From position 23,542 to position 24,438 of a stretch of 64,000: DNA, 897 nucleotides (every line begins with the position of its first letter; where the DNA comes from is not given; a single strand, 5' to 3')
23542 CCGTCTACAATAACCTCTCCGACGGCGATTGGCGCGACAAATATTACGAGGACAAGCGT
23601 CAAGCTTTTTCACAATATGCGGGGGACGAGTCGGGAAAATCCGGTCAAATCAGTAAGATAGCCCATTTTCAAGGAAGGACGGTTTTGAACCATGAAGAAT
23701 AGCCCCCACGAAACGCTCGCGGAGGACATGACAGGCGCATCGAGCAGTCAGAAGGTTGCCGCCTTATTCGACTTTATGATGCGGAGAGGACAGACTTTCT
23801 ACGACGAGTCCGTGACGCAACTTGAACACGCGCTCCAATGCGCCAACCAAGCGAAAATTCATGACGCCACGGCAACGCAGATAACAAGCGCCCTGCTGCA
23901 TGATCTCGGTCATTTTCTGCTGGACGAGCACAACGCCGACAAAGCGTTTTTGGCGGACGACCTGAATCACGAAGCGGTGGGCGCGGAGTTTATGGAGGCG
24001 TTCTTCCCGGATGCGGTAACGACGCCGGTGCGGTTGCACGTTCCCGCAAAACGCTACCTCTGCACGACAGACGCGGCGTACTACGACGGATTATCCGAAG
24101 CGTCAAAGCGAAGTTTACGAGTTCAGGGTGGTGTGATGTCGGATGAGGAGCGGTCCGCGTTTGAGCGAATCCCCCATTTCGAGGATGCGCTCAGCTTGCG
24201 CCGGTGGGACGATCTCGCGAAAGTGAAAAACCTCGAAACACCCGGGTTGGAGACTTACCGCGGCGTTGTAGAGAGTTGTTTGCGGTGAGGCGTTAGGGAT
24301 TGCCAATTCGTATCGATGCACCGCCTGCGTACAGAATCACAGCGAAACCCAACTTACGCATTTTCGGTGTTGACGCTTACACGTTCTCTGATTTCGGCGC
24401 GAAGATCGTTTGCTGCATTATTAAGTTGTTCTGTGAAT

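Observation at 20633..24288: Phosphorus-scavenging cluster: secreted metallophosphoesterase plus PhnY/PhnZ-like oxidative phosphonate C-P cleavage pair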

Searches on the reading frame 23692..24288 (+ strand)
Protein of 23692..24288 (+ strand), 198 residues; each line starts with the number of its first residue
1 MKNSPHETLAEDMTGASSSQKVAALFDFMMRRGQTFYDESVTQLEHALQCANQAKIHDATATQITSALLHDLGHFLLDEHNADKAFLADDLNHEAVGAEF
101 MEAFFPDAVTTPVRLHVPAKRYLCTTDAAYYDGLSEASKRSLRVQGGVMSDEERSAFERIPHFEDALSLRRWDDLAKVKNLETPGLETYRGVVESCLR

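Call 3: search_protein_families(library=pfam, proteins=[window:23692-24288:+], max_evalue=0.01)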
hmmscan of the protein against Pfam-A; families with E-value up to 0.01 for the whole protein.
window:23692-24288:+ (198 aa): 1 family
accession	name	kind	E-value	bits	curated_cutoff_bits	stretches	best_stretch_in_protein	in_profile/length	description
PF01966.28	HD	-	0.008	16.9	22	0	45-105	3-70/116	HD domain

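Call 4: search_protein_families(library=ncbifam, proteins=[window:23692-24288:+], max_evalue=0.01)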
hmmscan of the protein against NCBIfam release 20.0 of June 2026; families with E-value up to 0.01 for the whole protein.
window:23692-24288:+ (198 aa): 4 families
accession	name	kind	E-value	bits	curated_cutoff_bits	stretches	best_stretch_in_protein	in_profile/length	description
NF052439.1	HMPDioxPhnZ1GIM8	equivalog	4.2e-80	267.9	300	1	17-198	18-199/199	hydroxymethylphosphonate dioxygenase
TIGR03276.1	Phn-HD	hypoth_equivalog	8.6e-60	201.3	214.6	1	21-196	3-178/179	phosphonate degradation HD-domain oxygenase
NF049941.1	HyMthAminphonOxyTmpB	equivalog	8.1e-45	152.9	300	1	21-193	7-179/188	(R)-1-hydroxy-2-trimethylaminoethylphosphonate oxygenase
TIGR00277.1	HDIG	domain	0.0046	16.8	27.6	0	38-104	7-68/84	HDIG domain-containing metalloprotein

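Call 5: search_solved_structures(query=window:23692-24288:+, max_evalue=0.001, show_alignments=3)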
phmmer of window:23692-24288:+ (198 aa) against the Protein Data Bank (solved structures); distinct sequences matched with E-value up to 0.001: 4.
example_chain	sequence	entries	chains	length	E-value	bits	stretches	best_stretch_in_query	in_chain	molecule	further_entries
4n6w_A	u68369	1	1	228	2e-33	118.9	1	15-196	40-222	Predicted HD phosphohydrolase PhnZ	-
4mlm_A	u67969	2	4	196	2.2e-33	118.7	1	16-196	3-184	Predicted HD phosphohydrolase PhnZ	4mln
4n71_A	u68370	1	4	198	2.3e-33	118.7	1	17-196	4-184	Predicted HD phosphohydrolase PhnZ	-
6npa_A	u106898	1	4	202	3.1e-32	115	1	25-189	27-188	TmpB, (R)-1-hydroxy-2-trimethylaminoethylphosphonate oxygenase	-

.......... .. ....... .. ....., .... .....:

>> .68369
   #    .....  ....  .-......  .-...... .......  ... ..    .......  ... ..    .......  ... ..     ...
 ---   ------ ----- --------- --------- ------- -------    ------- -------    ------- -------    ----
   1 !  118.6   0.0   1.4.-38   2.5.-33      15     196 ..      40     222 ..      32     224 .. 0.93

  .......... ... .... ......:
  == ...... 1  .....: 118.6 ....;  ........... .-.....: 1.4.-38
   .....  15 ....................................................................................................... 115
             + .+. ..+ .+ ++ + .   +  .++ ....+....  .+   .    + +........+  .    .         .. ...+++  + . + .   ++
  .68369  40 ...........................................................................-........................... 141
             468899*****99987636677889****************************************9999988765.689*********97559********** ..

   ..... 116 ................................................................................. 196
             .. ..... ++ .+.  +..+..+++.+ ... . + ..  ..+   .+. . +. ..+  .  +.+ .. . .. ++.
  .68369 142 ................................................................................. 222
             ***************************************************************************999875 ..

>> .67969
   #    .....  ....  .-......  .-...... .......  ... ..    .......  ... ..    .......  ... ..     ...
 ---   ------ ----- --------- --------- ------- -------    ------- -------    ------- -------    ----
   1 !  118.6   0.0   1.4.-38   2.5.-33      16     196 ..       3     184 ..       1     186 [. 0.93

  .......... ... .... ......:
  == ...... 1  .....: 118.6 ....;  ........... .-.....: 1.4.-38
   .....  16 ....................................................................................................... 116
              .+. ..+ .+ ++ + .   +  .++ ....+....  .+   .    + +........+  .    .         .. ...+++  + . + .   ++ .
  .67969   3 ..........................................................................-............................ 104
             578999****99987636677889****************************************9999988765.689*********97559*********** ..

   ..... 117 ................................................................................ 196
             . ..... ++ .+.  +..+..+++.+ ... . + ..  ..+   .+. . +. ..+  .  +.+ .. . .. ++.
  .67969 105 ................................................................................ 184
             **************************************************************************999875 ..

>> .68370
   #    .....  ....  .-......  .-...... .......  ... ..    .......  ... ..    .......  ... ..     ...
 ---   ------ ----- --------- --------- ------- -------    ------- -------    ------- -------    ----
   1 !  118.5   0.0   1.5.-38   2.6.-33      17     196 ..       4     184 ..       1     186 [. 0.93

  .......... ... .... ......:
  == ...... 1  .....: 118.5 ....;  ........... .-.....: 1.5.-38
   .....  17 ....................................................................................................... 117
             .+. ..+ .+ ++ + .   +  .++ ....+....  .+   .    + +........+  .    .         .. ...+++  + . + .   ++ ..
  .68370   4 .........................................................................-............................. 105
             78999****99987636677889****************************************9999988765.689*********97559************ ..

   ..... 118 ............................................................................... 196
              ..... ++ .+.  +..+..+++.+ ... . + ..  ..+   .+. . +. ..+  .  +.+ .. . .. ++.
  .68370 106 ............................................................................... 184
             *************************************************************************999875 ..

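Call 8: find_homologous_proteins(query=window:23692-24288:+, max_evalue=1e-10)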
Query window:23692-24288:+ (198 aa): 1788 proteins with E <= 1e-10 among 1966 candidates; the best 120 are listed.
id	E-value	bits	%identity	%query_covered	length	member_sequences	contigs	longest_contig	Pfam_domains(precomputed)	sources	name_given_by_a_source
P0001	3.3e-124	430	97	100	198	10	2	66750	-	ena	-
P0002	5.6e-118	409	94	99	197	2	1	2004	-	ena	-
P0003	2.1e-116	404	90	100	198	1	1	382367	-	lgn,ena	-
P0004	1.7e-115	401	90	100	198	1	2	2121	-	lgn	-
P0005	5.1e-115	400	89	100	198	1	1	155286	-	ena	-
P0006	9.5e-114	395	88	100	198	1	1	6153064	-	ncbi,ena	-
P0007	1.5e-113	395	88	100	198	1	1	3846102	-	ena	-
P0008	3.3e-113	394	88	100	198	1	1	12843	-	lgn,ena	-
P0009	3.3e-113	394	88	100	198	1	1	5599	-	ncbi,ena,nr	ncbi:MAG: HD family phosphohydrolase [Candidatus Poribacteria bacterium]|nr:HD family phosphohydrola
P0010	1.1e-112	392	87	100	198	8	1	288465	-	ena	-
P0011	9.6e-112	389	87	100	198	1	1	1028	-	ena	-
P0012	1.3e-111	388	86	100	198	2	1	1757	-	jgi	jgi:phosphonate degradation associated HDIG domain protein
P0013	1.4e-111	388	89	100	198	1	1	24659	-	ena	-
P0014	4.5e-111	387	87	100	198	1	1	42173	-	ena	-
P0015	5.3e-111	386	87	100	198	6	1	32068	-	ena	-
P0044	6.1e-94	331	71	100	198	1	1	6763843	-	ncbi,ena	-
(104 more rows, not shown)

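Call 9: find_encoding_contigs(protein=P0006, flank=8000, max_places=3)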
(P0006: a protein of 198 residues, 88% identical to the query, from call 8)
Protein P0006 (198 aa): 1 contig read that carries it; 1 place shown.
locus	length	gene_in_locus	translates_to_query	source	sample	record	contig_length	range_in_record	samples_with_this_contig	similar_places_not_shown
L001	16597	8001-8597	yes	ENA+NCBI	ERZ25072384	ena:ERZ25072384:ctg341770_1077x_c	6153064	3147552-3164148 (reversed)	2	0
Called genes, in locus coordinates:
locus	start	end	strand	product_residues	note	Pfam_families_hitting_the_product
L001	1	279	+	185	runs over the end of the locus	PF05685:Uma2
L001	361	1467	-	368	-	PF04055:Radical_SAM, PF13186:SPASM (weak)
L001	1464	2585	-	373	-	PF13439:Glyco_transf_4 (faint), PF13528:Glyco_trans_1_3, PF13579:Glyco_trans_4_4 (faint)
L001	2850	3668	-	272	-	PF03372:Exo_endo_phos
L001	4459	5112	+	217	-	PF10263:SprT-like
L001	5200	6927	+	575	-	PF00149:Metallophos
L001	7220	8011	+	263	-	PF05721:PhyH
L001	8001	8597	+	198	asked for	-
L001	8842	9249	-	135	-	-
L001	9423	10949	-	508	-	-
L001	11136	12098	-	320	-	PF08450:SGL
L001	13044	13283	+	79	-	-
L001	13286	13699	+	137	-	PF13650:Asp_protease_2, PF13975:gag-asp_proteas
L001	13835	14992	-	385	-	PF01263:Aldose_epim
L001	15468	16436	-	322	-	PF02653:BPD_transp_2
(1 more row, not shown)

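Call 10: find_encoding_contigs(protein=P0044, flank=8000, max_places=3)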
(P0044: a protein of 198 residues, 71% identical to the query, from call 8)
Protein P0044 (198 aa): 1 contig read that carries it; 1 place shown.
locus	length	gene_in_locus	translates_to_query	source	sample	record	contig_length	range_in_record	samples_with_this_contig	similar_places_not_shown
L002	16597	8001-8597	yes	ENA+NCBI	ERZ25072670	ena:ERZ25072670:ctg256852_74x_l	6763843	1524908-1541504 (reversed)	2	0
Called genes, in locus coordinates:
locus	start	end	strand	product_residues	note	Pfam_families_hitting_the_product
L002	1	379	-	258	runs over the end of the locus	PF13340:DUF4096, PF01609:DDE_Tnp_1, PF13586:DDE_Tnp_1_2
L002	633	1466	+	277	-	PF00226:DnaJ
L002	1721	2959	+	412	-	PF00365:PFK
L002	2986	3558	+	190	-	PF04307:YdjM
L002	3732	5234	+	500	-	PF00149:Metallophos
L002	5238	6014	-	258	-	PF13340:DUF4096, PF01609:DDE_Tnp_1, PF13586:DDE_Tnp_1_2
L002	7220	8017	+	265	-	PF05721:PhyH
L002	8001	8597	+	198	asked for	-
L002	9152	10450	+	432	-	PF02403:Seryl_tRNA_N, PF00587:tRNA-synt_2b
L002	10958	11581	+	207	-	-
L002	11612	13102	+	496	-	PF01844:HNH, PF08238:Sel1, PF23310:TPR_27 (faint), PF08238:Sel1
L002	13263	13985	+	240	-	-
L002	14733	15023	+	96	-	PF13744:HTH_37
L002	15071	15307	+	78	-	-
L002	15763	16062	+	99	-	PF14384:BrnA_antitoxin (weak)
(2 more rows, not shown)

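Call 11: find_related_loci(query=window:23692-24288:+, collection=genome_contigs, flank=8000)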
Query window:23692-24288:+ (198 aa) in genome_contigs; peptide patterns used: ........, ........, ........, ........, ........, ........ (x = any residue, [..] = any of these).
161 stretches matched a pattern; 114 encode a relative of the query (tblastn E <= 1e-3); the best 80 are kept; 80 distinct loci.
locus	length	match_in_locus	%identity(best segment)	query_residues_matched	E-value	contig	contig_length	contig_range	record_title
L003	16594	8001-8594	89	1-198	8e-122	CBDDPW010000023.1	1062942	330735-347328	MAG: Candidatus Poribacteria bacterium isolate 3f36937d-8c17-4172-b0cd-efb7b76609bb genome assembly, contig: contig_23,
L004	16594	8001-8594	88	1-198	8e-121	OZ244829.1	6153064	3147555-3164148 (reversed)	MAG: Candidatus Poribacteria bacterium isolate f10cb695-1b13-44a5-8b8c-8d396a4a49c1 genome assembly, chromosome: 1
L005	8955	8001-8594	88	1-198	2e-120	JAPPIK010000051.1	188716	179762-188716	MAG: Candidatus Poribacteria bacterium isolate RHO2_bin_20 NODE_96_length_188716_cov_43.484048, whole genome shotgun seq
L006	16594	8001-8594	85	1-198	9e-116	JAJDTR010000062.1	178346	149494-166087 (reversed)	MAG: Candidatus Poribacteria bacterium isolate jk18x1bzbins.36 k141_558593, whole genome shotgun sequence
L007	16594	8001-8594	83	1-198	2e-113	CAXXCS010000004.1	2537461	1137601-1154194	MAG: Candidatus Poribacteria bacterium isolate f2072dac-7ec4-414b-ba18-4a473c62d403 genome assembly, contig: contig_4, w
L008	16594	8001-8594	83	1-198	6e-113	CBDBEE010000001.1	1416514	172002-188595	MAG: Candidatus Poribacteria bacterium isolate 9eb15a66-94a6-4ca6-bf90-476f30333b94 genome assembly, contig: contig_1, w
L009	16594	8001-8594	84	1-198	7e-112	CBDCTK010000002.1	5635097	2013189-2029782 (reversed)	MAG: Candidatus Poribacteria bacterium isolate 5e1f03a3-4ce1-415a-a4c9-4ecbe52226bd genome assembly, contig: contig_2, w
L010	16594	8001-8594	82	1-198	1e-111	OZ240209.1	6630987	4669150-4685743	MAG: Candidatus Poribacteria bacterium isolate 386b7814-a0df-4328-ba8d-cea90b69f229 genome assembly, chromosome: 1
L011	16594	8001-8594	71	1-198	1e-100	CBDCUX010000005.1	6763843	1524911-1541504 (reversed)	MAG: Candidatus Poribacteria bacterium isolate e6ba5316-27cc-4a72-bad8-a94c688688a0 genome assembly, contig: contig_5, w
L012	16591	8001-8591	74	1-197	7e-100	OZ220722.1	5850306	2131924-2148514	MAG: Candidatus Poribacteria bacterium isolate 09e4b887-e8cc-4912-b364-6afc626817b5 genome assembly, chromosome: 1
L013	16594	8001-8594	73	1-198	1e-99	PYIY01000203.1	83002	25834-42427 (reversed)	MAG: Candidatus Poribacteria bacterium isolate PCPOR4 Ga0207198_1203, whole genome shotgun sequence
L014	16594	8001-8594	73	1-198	5e-99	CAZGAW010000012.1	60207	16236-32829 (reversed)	MAG TPA_asm: uncultured bacterium isolate SRP109090_co1_253 genome assembly, contig: NODE_589_length_60207_cov_22.584270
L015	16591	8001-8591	73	1-197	5e-99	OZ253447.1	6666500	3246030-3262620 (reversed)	MAG: Candidatus Poribacteria bacterium isolate c3a381aa-0ed9-4b9f-99fb-31763fcdc289 genome assembly, chromosome: 1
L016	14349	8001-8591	72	1-197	6e-98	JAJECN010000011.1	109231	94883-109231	MAG: Candidatus Poribacteria bacterium isolate jk18xAbins.24 k141_387761, whole genome shotgun sequence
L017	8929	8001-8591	73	1-197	5e-98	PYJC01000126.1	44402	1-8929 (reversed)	MAG: Candidatus Poribacteria bacterium isolate PCPOR1 Ga0206387_1126, whole genome shotgun sequence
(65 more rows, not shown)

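Call 13: find_encoding_contigs(protein=window:23692-24288:+, flank=10000, max_places=3)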
Protein window:23692-24288:+ (198 aa): no gene with exactly this product is on record in the collection.

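Call 31: search_protein_representatives(protein=window:23692-24288:+)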
Query: 198 residues. Proteins with E-value up to 0.001 (for the whole library): 3241; up to 1e-10: 1991; up to 1e-30: 194. The best 150 are listed.
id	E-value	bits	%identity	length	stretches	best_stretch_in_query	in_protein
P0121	1.6e-64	233.3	79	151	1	1-130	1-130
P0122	5.4e-63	228.3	58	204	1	8-194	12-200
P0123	9.4e-57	208.0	51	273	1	8-195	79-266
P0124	4.8e-53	195.9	53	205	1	7-195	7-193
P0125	7.7e-53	195.3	53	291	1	9-198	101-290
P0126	1.8e-52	194.0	58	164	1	8-163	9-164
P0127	4.3e-50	186.3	52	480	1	17-196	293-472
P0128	1.1e-48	181.8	52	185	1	22-196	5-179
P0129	1.1e-48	181.7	52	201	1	22-190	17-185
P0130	3.0e-48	180.3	49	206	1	15-196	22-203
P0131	6.5e-48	179.2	51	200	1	7-195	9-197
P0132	8.6e-47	175.6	50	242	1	8-197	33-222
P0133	1.5e-46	174.8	49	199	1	16-192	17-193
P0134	2.1e-46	174.3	51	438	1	18-196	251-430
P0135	9.2e-46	172.2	54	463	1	28-193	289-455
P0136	3.7e-45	170.2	49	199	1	22-197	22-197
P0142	1.9e-43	164.6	49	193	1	22-193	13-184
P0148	2.5e-40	154.5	43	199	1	15-192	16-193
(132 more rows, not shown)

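Call 32: search_protein_families(library=ncbifam, proteins=[P0122, P0124, P0128, P0129, P0130, P0131, P0133, P0136, P0142, P0148], max_evalue=1e-20)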
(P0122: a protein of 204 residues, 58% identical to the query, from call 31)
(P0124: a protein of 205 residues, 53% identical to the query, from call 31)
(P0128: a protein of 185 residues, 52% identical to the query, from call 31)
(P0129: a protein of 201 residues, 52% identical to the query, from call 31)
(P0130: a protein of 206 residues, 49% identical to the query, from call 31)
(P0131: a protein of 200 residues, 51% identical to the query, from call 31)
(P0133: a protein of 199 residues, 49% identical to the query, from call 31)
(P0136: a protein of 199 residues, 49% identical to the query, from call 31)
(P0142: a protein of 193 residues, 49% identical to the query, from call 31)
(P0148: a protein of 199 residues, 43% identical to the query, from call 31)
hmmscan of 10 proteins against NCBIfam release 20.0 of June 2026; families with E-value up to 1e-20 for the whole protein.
P0122 (204 aa): 3 families
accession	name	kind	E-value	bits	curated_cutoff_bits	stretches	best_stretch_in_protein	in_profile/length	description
NF052439.1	HMPDioxPhnZ1GIM8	equivalog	3.9e-66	222.3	300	1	19-203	16-198/199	hydroxymethylphosphonate dioxygenase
TIGR03276.1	Phn-HD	hypoth_equivalog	5.7e-58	195.4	214.6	1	26-202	4-178/179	phosphonate degradation HD-domain oxygenase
NF049941.1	HyMthAminphonOxyTmpB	equivalog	1.6e-41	142.2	300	1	26-201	8-181/188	(R)-1-hydroxy-2-trimethylaminoethylphosphonate oxygenase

P0124 (205 aa): 3 families
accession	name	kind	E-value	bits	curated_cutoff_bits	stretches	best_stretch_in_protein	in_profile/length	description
NF052439.1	HMPDioxPhnZ1GIM8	equivalog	5.7e-74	247.9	300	1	1-192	1-195/199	hydroxymethylphosphonate dioxygenase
TIGR03276.1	Phn-HD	hypoth_equivalog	2.2e-57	193.5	214.6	1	23-192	4-176/179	phosphonate degradation HD-domain oxygenase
NF049941.1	HyMthAminphonOxyTmpB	equivalog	1.1e-43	149.2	300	1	30-193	15-181/188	(R)-1-hydroxy-2-trimethylaminoethylphosphonate oxygenase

P0128 (185 aa): 3 families
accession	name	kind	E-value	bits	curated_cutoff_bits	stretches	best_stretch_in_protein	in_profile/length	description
TIGR03276.1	Phn-HD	hypoth_equivalog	2.1e-68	229.4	214.6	1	5-176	4-175/179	phosphonate degradation HD-domain oxygenase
NF052439.1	HMPDioxPhnZ1GIM8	equivalog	4.3e-56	189.5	300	1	5-177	23-195/199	hydroxymethylphosphonate dioxygenase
NF049941.1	HyMthAminphonOxyTmpB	equivalog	4.1e-51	173.4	300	1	8-176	11-179/188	(R)-1-hydroxy-2-trimethylaminoethylphosphonate oxygenase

P0129 (201 aa): 3 families
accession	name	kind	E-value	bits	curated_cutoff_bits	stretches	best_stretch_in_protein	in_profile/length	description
NF052439.1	HMPDioxPhnZ1GIM8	equivalog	2.5e-65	219.7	300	1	13-185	19-191/199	hydroxymethylphosphonate dioxygenase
TIGR03276.1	Phn-HD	hypoth_equivalog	3.7e-61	205.8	214.6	1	15-187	2-174/179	phosphonate degradation HD-domain oxygenase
NF049941.1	HyMthAminphonOxyTmpB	equivalog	7.3e-45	153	300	1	14-186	5-177/188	(R)-1-hydroxy-2-trimethylaminoethylphosphonate oxygenase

P0130 (206 aa): 3 families
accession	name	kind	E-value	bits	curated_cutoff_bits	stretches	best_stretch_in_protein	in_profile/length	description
NF052439.1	HMPDioxPhnZ1GIM8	equivalog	5e-77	257.9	300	1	8-203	2-197/199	hydroxymethylphosphonate dioxygenase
TIGR03276.1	Phn-HD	hypoth_equivalog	1.6e-55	187.4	214.6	1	32-203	7-178/179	phosphonate degradation HD-domain oxygenase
NF049941.1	HyMthAminphonOxyTmpB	equivalog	4.6e-47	160.2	300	1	36-197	15-176/188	(R)-1-hydroxy-2-trimethylaminoethylphosphonate oxygenase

P0131 (200 aa): 3 families
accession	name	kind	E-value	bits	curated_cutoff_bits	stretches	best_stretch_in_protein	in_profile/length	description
TIGR03276.1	Phn-HD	hypoth_equivalog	5.2e-58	195.5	214.6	1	22-198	2-178/179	phosphonate degradation HD-domain oxygenase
NF052439.1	HMPDioxPhnZ1GIM8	equivalog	1.8e-56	190.8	300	1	18-196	17-195/199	hydroxymethylphosphonate dioxygenase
NF049941.1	HyMthAminphonOxyTmpB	equivalog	5e-44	150.3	300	1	20-198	4-182/188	(R)-1-hydroxy-2-trimethylaminoethylphosphonate oxygenase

P0133 (199 aa): 3 families
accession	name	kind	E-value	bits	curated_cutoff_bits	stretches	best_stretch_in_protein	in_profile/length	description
NF052439.1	HMPDioxPhnZ1GIM8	equivalog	3.3e-61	206.2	300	1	13-195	13-195/199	hydroxymethylphosphonate dioxygenase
TIGR03276.1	Phn-HD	hypoth_equivalog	4e-56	189.4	214.6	1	26-195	7-176/179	phosphonate degradation HD-domain oxygenase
NF049941.1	HyMthAminphonOxyTmpB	equivalog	5.9e-45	153.3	300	1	28-193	13-178/188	(R)-1-hydroxy-2-trimethylaminoethylphosphonate oxygenase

P0136 (199 aa): 3 families
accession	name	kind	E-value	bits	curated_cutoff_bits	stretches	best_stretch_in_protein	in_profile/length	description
TIGR03276.1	Phn-HD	hypoth_equivalog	2.8e-58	196.4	214.6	1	20-195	2-177/179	phosphonate degradation HD-domain oxygenase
NF052439.1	HMPDioxPhnZ1GIM8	equivalog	1.3e-54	184.7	300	1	18-197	19-198/199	hydroxymethylphosphonate dioxygenase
NF049941.1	HyMthAminphonOxyTmpB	equivalog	5.6e-43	146.9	300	1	21-190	7-176/188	(R)-1-hydroxy-2-trimethylaminoethylphosphonate oxygenase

P0142 (193 aa): 3 families
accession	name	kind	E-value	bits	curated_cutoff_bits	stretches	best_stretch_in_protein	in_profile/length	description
TIGR03276.1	Phn-HD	hypoth_equivalog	3.8e-62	209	214.6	1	11-183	2-174/179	phosphonate degradation HD-domain oxygenase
NF052439.1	HMPDioxPhnZ1GIM8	equivalog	6.1e-53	179.2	300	1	8-180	18-190/199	hydroxymethylphosphonate dioxygenase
NF049941.1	HyMthAminphonOxyTmpB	equivalog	1.1e-40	139.4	300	1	19-188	14-183/188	(R)-1-hydroxy-2-trimethylaminoethylphosphonate oxygenase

P0148 (199 aa): 3 families
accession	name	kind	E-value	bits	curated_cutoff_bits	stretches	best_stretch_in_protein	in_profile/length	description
NF052439.1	HMPDioxPhnZ1GIM8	equivalog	1.4e-61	207.5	300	1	7-198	7-198/199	hydroxymethylphosphonate dioxygenase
TIGR03276.1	Phn-HD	hypoth_equivalog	4.2e-56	189.3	214.6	1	26-194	7-175/179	phosphonate degradation HD-domain oxygenase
NF049941.1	HyMthAminphonOxyTmpB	equivalog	1.9e-47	161.5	300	1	23-191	8-176/188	(R)-1-hydroxy-2-trimethylaminoethylphosphonate oxygenase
